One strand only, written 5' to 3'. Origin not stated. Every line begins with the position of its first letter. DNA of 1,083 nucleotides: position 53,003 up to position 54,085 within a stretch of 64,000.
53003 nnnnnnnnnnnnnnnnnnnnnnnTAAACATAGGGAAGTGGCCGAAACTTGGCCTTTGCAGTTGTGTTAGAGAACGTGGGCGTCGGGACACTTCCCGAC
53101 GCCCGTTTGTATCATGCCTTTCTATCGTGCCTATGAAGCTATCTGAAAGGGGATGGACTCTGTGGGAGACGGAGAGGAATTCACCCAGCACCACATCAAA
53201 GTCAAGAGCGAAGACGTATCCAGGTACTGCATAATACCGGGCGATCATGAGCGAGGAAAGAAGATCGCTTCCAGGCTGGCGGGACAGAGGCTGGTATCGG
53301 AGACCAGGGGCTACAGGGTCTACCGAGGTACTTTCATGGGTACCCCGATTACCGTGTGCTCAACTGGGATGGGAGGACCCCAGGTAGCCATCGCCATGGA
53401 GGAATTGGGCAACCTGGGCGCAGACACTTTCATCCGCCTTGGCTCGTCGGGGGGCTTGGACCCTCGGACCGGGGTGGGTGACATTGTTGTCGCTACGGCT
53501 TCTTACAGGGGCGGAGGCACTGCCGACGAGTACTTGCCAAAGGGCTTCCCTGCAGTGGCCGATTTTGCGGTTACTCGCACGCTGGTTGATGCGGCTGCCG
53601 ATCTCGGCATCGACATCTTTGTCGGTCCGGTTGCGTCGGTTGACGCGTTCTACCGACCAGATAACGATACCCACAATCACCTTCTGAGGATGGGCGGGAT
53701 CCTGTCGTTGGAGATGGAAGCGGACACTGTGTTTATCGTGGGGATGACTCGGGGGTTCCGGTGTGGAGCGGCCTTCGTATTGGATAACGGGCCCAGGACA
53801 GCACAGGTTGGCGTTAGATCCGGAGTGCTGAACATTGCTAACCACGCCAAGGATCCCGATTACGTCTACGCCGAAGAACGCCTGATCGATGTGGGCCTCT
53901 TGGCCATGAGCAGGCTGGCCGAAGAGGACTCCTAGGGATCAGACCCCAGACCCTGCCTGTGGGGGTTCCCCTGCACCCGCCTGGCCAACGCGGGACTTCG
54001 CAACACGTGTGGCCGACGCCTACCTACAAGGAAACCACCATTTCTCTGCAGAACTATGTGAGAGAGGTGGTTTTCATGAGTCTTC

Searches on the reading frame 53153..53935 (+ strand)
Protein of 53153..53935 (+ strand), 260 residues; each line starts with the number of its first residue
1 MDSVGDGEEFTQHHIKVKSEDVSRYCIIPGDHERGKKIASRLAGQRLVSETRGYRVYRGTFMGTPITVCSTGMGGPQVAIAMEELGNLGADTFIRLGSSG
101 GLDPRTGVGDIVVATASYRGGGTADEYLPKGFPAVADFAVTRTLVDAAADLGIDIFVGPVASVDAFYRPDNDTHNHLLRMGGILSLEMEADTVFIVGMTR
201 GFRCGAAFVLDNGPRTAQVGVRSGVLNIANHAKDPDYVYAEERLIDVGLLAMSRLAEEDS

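Call 12: find_encoding_contigs(protein=window:53153-53935:+, flank=10000, max_places=6)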
Protein window:53153-53935:+ (260 aa): 11 contigs read that carry it; 6 places shown.
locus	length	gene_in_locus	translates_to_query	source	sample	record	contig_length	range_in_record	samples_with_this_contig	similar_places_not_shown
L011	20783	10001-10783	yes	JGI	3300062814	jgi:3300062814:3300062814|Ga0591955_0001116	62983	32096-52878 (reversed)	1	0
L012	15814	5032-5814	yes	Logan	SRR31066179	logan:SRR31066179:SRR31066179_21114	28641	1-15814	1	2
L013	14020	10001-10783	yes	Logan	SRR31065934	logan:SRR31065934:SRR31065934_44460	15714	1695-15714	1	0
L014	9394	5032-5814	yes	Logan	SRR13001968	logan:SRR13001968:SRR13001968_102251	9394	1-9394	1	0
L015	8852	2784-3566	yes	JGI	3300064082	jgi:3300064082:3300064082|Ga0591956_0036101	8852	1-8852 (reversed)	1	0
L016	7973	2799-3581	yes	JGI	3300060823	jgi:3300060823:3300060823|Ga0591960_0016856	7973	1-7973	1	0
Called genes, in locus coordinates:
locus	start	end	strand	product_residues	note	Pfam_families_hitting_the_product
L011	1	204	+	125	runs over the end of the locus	PF02033:RBFA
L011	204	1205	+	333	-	PF01368:DHH, PF02272:DHHA1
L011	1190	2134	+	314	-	PF01509:TruB_N, PF16198:TruB_C_2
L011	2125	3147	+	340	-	PF06574:FAD_syn, PF01687:Flavokinase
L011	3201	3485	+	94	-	PF00312:Ribosomal_S15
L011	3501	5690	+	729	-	PF01138:RNase_PH, PF03725:RNase_PH_C, PF03726:PNPase, PF01138:RNase_PH, PF00013:KH_1, PF00575:S1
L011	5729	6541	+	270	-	PF01261:AP_endonuc_2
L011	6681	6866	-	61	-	-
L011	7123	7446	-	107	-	-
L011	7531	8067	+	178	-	PF11181:YflT (faint)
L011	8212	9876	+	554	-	PF00753:Lactamase_B, PF23023:Anti-Pycsar_Apyc1 (faint), PF12706:Lactamase_B_2, PF22505:RNase_J_b_CASP, PF07521:RMMBL, PF17770:RNase_J_C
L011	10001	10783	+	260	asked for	PF01048:PNP_UDP_1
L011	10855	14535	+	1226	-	PF21445:ADDB_N, PF13361:UvrD_C (weak), PF12705:PDDEXK_1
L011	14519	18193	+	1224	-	PF00580:UvrD-helicase, PF13245:AAA_19, PF13361:UvrD_C, PF13538:UvrD_C_2 (weak), PF12705:PDDEXK_1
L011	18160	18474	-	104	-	-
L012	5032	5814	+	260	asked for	PF01048:PNP_UDP_1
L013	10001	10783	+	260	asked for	PF01048:PNP_UDP_1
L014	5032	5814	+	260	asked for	PF01048:PNP_UDP_1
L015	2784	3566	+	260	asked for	PF01048:PNP_UDP_1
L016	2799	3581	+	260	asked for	PF01048:PNP_UDP_1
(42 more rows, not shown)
